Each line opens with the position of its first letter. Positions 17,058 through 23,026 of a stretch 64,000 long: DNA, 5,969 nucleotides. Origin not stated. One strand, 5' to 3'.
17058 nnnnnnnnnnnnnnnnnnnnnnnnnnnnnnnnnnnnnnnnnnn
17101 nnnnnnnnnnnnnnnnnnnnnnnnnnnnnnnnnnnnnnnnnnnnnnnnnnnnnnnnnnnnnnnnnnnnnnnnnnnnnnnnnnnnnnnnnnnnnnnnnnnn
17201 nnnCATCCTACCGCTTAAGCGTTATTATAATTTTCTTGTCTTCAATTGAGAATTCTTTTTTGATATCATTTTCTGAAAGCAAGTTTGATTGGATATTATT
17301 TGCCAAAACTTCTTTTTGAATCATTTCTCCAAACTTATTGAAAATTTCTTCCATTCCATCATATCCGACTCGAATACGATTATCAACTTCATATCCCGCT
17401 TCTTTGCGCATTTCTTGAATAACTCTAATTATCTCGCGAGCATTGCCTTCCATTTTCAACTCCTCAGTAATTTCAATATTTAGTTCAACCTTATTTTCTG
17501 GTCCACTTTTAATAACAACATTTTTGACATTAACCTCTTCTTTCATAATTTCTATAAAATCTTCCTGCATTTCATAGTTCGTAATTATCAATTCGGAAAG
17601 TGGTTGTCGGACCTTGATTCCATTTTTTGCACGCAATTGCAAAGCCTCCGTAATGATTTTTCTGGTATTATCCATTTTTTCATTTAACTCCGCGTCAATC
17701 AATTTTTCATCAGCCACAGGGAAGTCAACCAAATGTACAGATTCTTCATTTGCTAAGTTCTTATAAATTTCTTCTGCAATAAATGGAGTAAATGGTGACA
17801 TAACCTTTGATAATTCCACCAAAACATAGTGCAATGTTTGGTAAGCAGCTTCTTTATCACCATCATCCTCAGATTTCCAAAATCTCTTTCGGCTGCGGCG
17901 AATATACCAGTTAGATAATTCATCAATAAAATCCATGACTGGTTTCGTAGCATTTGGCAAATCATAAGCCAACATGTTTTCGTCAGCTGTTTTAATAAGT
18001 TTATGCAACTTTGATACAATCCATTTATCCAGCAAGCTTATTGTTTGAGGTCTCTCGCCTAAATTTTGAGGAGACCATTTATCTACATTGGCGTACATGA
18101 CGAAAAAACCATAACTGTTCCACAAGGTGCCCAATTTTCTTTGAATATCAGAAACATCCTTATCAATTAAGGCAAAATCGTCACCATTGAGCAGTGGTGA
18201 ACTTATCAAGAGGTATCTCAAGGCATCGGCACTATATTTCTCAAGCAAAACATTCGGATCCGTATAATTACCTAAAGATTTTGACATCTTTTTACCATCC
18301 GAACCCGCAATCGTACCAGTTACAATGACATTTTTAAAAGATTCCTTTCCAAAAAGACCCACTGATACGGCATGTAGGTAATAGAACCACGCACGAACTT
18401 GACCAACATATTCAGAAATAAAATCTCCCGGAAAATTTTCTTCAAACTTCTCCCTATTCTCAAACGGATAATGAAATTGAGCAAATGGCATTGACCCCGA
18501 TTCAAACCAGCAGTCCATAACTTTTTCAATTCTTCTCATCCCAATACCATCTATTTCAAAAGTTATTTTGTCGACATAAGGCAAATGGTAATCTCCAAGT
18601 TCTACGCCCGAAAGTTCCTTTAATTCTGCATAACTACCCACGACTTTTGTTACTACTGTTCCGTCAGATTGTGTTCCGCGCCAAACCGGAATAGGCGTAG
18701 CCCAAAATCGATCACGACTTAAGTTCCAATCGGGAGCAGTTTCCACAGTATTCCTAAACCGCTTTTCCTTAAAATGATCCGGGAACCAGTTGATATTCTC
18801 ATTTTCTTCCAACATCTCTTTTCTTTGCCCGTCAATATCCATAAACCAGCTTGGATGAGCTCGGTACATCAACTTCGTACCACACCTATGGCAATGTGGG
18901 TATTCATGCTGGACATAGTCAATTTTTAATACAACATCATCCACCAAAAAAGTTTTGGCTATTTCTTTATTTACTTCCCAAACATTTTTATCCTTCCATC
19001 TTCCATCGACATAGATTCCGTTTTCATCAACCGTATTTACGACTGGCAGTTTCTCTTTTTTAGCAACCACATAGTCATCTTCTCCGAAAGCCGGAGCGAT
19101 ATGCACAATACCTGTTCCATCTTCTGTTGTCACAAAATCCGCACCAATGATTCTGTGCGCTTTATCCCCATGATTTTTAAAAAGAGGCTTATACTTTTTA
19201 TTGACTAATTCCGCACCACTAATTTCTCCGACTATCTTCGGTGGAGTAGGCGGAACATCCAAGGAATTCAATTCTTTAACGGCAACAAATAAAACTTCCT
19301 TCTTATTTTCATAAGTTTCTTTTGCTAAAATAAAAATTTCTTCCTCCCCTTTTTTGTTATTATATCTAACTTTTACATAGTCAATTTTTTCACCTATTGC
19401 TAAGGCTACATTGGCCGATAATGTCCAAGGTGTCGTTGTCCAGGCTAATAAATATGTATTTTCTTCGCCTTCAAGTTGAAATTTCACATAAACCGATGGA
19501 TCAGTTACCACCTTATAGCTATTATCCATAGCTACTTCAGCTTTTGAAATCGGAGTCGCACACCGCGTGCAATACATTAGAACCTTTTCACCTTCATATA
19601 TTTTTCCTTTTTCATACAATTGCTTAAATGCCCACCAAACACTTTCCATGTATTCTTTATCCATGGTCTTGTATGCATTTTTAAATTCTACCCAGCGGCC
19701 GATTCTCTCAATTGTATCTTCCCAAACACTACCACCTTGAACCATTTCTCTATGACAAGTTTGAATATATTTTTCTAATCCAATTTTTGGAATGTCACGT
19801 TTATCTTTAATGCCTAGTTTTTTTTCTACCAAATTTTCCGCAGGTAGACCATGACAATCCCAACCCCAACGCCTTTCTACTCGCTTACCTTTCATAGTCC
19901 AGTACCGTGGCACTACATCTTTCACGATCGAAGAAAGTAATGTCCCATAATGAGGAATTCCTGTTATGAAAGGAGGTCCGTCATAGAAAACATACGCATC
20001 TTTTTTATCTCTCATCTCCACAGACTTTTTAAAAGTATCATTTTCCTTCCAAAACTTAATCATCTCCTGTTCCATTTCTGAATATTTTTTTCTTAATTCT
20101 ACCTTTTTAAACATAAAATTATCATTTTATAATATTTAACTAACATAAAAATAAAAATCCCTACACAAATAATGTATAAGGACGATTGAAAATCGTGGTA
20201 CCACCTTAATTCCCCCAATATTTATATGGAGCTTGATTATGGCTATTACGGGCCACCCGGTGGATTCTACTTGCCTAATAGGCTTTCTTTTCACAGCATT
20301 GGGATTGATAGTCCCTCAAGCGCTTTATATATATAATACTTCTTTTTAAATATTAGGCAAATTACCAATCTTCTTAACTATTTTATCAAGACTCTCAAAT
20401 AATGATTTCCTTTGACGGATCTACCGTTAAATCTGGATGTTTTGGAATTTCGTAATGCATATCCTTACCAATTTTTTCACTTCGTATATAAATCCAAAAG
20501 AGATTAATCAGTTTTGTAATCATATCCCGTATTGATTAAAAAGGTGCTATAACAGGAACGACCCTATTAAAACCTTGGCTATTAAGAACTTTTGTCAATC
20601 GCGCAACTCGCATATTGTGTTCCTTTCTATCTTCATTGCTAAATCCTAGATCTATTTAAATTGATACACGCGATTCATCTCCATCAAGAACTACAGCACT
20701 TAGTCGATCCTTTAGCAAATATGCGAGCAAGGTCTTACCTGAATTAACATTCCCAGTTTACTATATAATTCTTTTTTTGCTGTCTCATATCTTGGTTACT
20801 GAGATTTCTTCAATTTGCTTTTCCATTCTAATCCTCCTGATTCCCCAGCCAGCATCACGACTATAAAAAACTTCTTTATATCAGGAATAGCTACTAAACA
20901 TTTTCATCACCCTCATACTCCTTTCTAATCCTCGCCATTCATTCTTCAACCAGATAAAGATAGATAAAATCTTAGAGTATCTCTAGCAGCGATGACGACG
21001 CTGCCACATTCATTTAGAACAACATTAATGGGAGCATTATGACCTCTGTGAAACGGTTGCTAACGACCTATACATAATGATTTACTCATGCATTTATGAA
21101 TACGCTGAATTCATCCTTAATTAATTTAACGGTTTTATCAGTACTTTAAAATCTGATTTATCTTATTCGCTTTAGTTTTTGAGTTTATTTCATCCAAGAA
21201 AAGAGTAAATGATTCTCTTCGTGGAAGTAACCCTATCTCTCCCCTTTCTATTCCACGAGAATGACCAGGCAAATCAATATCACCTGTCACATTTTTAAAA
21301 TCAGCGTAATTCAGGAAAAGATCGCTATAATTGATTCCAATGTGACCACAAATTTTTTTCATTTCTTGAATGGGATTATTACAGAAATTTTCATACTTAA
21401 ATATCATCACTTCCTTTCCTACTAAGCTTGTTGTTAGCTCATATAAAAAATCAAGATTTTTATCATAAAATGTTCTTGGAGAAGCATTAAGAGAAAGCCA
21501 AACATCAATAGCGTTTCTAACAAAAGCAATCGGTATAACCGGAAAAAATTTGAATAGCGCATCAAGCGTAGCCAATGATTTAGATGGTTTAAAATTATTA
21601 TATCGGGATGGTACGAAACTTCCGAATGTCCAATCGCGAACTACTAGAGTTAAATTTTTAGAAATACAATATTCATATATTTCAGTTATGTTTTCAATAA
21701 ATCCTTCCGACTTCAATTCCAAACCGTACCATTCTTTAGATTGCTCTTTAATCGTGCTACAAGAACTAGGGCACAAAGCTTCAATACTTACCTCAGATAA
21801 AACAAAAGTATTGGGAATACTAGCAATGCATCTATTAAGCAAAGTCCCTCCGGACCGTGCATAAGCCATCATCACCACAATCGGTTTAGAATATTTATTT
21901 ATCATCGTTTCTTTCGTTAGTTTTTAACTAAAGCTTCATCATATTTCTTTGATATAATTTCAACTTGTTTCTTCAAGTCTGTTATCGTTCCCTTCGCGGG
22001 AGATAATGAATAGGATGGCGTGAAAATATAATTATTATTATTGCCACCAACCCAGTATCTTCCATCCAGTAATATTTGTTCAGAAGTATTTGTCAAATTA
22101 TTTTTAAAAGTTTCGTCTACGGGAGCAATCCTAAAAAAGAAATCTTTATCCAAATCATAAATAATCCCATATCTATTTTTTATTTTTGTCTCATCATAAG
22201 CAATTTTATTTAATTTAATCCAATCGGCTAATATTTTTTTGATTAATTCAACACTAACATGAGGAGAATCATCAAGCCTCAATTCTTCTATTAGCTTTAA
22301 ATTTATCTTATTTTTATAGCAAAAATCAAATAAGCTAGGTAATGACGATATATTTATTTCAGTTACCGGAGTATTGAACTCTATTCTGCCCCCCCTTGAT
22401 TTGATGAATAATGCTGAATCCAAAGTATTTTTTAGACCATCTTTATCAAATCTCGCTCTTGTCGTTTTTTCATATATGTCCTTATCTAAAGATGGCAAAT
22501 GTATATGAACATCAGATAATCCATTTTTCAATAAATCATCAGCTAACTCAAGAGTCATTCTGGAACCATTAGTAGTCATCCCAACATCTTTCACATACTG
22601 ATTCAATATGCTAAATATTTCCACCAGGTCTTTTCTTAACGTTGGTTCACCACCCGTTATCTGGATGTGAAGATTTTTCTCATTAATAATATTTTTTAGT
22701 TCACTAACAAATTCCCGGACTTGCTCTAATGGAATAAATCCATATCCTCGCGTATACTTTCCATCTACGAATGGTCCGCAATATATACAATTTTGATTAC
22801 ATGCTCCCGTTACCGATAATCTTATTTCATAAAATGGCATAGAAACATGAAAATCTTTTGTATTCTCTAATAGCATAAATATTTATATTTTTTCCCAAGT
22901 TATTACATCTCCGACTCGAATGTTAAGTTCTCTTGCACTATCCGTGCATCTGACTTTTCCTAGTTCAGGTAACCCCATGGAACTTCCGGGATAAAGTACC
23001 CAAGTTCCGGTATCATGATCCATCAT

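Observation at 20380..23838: DUF62 (SAM 5'-deoxyadenosyl-transferase family) + MoaA/viperin-like radical SAM + sulfotransferase operon with a decayed APS kinase, next to type-2 ileS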

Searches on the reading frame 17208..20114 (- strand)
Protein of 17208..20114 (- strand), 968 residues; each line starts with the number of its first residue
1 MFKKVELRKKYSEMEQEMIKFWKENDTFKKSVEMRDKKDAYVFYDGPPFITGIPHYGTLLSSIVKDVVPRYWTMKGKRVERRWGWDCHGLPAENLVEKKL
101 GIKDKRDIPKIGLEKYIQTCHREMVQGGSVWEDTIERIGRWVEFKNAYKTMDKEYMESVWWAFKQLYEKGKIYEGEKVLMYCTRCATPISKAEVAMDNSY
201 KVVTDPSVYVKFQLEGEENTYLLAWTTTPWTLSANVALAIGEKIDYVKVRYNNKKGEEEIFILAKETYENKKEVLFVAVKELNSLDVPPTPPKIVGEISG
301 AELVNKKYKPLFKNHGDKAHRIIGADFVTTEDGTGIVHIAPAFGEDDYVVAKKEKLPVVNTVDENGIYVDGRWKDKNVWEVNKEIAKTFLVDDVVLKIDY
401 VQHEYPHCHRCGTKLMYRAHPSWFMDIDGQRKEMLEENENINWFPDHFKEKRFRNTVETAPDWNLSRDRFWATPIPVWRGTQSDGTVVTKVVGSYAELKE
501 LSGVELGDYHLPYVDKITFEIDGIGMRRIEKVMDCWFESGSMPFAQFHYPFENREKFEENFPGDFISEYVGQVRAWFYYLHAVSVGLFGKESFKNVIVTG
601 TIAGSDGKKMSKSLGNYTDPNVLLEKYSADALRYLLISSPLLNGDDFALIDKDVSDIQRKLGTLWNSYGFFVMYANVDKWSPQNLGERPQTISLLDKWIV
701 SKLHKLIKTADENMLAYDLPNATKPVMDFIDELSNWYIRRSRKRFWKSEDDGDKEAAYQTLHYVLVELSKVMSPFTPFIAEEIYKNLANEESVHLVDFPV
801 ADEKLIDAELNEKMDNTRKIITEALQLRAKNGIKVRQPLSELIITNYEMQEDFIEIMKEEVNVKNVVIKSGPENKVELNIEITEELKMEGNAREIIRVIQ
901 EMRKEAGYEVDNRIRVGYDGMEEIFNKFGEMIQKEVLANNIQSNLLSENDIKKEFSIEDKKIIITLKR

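Call 5: search_protein_families(library=pfam, proteins=[window:17208-20114:-], max_evalue=0.01)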
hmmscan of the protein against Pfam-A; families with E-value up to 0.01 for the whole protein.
window:17208-20114:- (968 aa): 6 families
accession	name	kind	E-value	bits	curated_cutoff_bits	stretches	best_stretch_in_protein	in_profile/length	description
PF00133.28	tRNA-synt_1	-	1.6e-124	416.3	22.7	1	18-642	2-408/414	tRNA synthetases class I (I, L, M and V)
PF08264.19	Anticodon_1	-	1.3e-36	126.2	25.1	1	696-841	1-146/148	Anticodon-binding domain of tRNA ligase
PF19302.4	DUF5915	-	8.1e-20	71.6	27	1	808-967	36-193/195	Domain of unknown function (DUF5915)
PF09334.17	tRNA-synt_1g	-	1.8e-18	66.9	20.1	2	48-194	8-135/391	tRNA synthetases class I (M)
PF01406.26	tRNA-synt_1e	-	4e-05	23.6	27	1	582-639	227-283/301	tRNA synthetases class I (C) catalytic domain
PF13603.12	tRNA-synt_1_2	-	0.0027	17.6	25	0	322-365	100-143/185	Leucyl-tRNA synthetase, editing domain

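Call 8: search_protein_families(library=ncbifam, proteins=[window:17208-20114:-], max_evalue=0.01)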
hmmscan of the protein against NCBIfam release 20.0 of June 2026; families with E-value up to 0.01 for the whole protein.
window:17208-20114:- (968 aa): 17 families
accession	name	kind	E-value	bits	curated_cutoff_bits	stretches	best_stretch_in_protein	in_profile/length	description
TIGR00392.1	ileS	equivalog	5.4e-256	852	621.4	1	6-848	3-853/861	isoleucine--tRNA ligase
NF000257.1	MupA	exception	3.8e-209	697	1900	2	8-868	2-846/1024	mupirocin-resistant isoleucine--tRNA ligase MupA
NF000258.1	MupB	exception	1.5e-206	688.4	1900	2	15-880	9-860/1033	mupirocin-resistant isoleucine--tRNA ligase MupB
TIGR00422.1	valS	equivalog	7.6e-133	444.4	612.1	2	319-905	253-830/863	valine--tRNA ligase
NF009687.0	PRK13208.1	equivalog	1.8e-122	410.1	738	2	320-873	253-793/801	valine--tRNA ligase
NF004349.1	PRK05729.1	equivalog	1.2e-110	371.2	704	2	318-901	246-803/860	valine--tRNA ligase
NF040702.1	ileS_w_GNAT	exception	1.2e-90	304.6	1999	2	272-826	445-999/1100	isoleucine--tRNA ligase, N-acetyltransferase domain-containing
NF011492.0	PRK14900.1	equivalog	1.5e-66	225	1783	2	322-848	266-773/1044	valine--tRNA ligase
NF000540.1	alt_ValS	exception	4.1e-63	213.6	900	2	430-864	399-820/827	valine--tRNA ligase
NF008957.0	PRK12300.1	subfamily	3.1e-60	204.1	677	2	9-354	4-328/946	leucine--tRNA ligase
TIGR00395.1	leuS_arch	equivalog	1.7e-56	191.8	648.5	2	13-352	2-320/938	leucine--tRNA ligase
TIGR00396.1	leuS_bact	equivalog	2.8e-33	115.1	548.4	2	11-195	3-168/843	leucine--tRNA ligase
TIGR00398.1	metG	equivalog_domain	1.3e-29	103.4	336.35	2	592-794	311-508/530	methionine--tRNA ligase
NF008900.0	PRK12267.1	equivalog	9.2e-23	80.6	598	2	588-797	279-486/648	methionine--tRNA ligase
NF001100.0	PRK00133.1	equivalog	3.4e-17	62.2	587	2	406-814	173-531/676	methionine--tRNA ligase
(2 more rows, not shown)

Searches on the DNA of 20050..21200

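Call 18: search_rna_families(source=window, start=20050, end=21200, threshold=evalue, max_evalue=1, show_alignments=1)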
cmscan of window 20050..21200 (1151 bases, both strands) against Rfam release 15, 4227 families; matches with E-value up to 1: 2.
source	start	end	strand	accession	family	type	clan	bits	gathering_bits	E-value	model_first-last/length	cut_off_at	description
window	20175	20329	-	RF00230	T-box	Cis-reg; leader;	-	44.5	93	2.6e-08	1-219/219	no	T-box leader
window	20550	20641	-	RF00509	snosnR64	Gene; snRNA; snoRNA; CD-box;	CL00069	20.8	38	0.55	1-105/105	no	Small nucleolar RNA snR64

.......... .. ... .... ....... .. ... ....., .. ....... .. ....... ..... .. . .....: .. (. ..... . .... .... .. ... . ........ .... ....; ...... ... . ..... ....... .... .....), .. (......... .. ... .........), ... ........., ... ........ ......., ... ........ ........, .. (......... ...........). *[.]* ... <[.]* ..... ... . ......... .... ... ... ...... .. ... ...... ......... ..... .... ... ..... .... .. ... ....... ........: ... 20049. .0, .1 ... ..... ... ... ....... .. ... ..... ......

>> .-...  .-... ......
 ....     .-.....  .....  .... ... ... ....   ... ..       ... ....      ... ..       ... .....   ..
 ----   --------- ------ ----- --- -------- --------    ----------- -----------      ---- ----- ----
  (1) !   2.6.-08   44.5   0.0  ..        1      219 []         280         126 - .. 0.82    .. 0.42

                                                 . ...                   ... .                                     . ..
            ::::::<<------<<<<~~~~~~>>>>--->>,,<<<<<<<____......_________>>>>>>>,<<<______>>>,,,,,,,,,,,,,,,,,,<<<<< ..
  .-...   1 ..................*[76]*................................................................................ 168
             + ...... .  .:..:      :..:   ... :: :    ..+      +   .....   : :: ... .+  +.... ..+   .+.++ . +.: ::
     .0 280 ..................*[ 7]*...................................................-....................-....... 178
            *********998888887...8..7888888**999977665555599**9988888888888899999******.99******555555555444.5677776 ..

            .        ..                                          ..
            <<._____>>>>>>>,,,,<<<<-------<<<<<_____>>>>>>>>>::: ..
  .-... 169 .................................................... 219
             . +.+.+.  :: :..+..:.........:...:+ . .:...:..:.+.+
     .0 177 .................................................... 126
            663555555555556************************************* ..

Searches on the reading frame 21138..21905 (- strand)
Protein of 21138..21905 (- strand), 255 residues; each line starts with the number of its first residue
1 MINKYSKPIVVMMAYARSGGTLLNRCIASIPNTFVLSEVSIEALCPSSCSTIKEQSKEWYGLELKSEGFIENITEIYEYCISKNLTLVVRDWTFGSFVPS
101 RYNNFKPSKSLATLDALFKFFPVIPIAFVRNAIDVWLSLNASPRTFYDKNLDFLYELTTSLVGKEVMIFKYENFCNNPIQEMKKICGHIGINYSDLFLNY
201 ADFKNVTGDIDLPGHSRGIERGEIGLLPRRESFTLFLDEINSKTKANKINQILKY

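Call 5: search_protein_families(library=pfam, proteins=[window:21138-21905:-], max_evalue=0.01)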
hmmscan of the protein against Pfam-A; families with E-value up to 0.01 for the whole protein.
window:21138-21905:- (255 aa): 2 families
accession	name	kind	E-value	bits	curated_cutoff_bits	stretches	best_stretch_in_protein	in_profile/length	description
PF13469.12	Sulfotransfer_3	-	1.1e-05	26.3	27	1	10-195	2-216/216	Sulfotransferase family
PF00685.33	Sulfotransfer_1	-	0.0012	18.8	22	0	163-193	153-183/255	Sulfotransferase domain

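Call 8: search_protein_families(library=ncbifam, proteins=[window:21138-21905:-], max_evalue=0.01)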
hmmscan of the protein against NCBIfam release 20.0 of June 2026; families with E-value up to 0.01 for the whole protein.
window:21138-21905:- (255 aa): 0 families

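Call 28: search_protein_families(library=padloc, proteins=[window:21138-21905:-], max_evalue=0.01)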
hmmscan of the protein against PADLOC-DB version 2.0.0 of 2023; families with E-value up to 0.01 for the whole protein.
window:21138-21905:- (255 aa): 0 families

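Call 29: search_protein_families(library=pfam, proteins=[window:21138-21905:-], max_evalue=10)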
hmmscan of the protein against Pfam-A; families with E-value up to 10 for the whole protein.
window:21138-21905:- (255 aa): 2 families
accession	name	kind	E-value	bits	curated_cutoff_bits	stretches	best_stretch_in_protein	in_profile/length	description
PF13469.12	Sulfotransfer_3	-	1.1e-05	26.3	27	1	10-195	2-216/216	Sulfotransferase family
PF00685.33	Sulfotransfer_1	-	0.0012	18.8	22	1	163-193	153-183/255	Sulfotransferase domain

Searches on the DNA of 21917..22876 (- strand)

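Call 65: search_rna_families(source=L009, start=14900, end=15600, threshold=evalue, max_evalue=0.1)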
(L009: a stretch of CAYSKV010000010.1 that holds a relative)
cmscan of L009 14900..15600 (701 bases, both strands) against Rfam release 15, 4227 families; matches with E-value up to 0.1: 0.
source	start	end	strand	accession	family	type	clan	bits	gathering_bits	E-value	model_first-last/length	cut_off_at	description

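Call 66: search_rna_families(source=L010, start=13950, end=14300, threshold=evalue, max_evalue=0.1)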
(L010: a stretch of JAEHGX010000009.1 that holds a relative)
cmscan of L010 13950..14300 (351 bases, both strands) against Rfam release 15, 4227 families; matches with E-value up to 0.1: 0.
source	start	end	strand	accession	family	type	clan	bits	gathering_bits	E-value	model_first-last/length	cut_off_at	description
